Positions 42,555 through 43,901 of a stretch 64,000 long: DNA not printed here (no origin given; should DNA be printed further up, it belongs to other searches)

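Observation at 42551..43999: GHKL-ATPase/DUF4325 gene is a cassette bracketed by 132-134 bp direct repeats, each fused to a terminator hairpin, with five iterons in its promoter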

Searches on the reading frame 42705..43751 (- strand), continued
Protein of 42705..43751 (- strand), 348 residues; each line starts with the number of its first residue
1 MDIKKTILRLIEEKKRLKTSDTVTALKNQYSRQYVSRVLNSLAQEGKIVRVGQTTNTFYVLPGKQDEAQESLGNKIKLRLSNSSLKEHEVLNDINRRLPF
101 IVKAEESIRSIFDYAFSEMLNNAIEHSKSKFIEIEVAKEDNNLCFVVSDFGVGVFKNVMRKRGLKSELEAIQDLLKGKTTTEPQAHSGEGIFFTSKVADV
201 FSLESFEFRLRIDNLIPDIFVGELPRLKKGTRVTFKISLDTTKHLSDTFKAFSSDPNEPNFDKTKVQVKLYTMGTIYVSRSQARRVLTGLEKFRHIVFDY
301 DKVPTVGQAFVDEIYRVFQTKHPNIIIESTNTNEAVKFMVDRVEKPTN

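Call 81: search_solved_structures(query=window:42705-43751:-, max_evalue=1)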
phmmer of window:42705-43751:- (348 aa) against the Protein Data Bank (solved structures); distinct sequences matched with E-value up to 1: 6.
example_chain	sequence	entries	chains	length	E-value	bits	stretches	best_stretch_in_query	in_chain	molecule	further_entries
6s5y_A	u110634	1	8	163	0.11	15.2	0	220-256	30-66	Group B streptococcal R4 surface protein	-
1kij_A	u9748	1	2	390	0.12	15.1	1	112-237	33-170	DNA GYRASE SUBUNIT B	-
6enh_A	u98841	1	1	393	0.19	14.4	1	112-237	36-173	DNA gyrase subunit B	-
8sbm_A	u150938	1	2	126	0.48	13.1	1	114-154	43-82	GAF domain-containing protein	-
8bao_A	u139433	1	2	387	0.55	12.9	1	34-135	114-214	DUF1887 family protein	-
3zxq_A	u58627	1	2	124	0.65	12.7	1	115-182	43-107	HYPOXIA SENSOR HISTIDINE KINASE RESPONSE REGULATOR DOST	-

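Call 90: find_encoding_contigs(protein=P0048, flank=6000, max_places=3)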
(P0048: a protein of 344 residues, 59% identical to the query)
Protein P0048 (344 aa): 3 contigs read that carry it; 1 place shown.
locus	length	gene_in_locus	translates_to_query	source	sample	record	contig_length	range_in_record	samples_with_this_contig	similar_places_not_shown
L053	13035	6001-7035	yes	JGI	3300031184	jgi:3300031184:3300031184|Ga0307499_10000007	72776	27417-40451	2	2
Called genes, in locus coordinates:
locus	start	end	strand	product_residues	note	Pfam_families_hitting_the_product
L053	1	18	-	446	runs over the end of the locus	PF00890:FAD_binding_2 (weak), PF07992:Pyr_redox_2, PF13738:Pyr_redox_3, PF00070:Pyr_redox, PF02852:Pyr_redox_dim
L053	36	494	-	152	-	PF00293:NUDIX, PF14815:NUDIX_4 (weak)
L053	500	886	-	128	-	-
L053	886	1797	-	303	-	PF01368:DHH (weak)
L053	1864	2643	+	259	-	PF00376:MerR, PF12728:HTH_17, PF13411:MerR_1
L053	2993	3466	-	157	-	PF01243:PNPOx_N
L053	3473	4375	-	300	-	PF06983:3-dmu-9_3-mt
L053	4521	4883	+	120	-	-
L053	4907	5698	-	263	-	-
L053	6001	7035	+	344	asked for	PF13581:HATPase_c_2 (weak), PF02518:HATPase_c (weak), PF14213:DUF4325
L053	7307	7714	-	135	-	-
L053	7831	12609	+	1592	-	PF18370:RGI_lyase (faint), PF17957:Big_7, PF25788:Ig_Rha78A_N (faint), PF00041:fn3 (weak), PF25523:Ig_RIMBP2 (faint), PF25833:Fn3_SaeA_3rd (faint), PF00041:fn3 (weak)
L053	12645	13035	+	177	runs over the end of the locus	PF13302:Acetyltransf_3, PF00583:Acetyltransf_1, PF13673:Acetyltransf_10 (weak), PF13508:Acetyltransf_7 (weak)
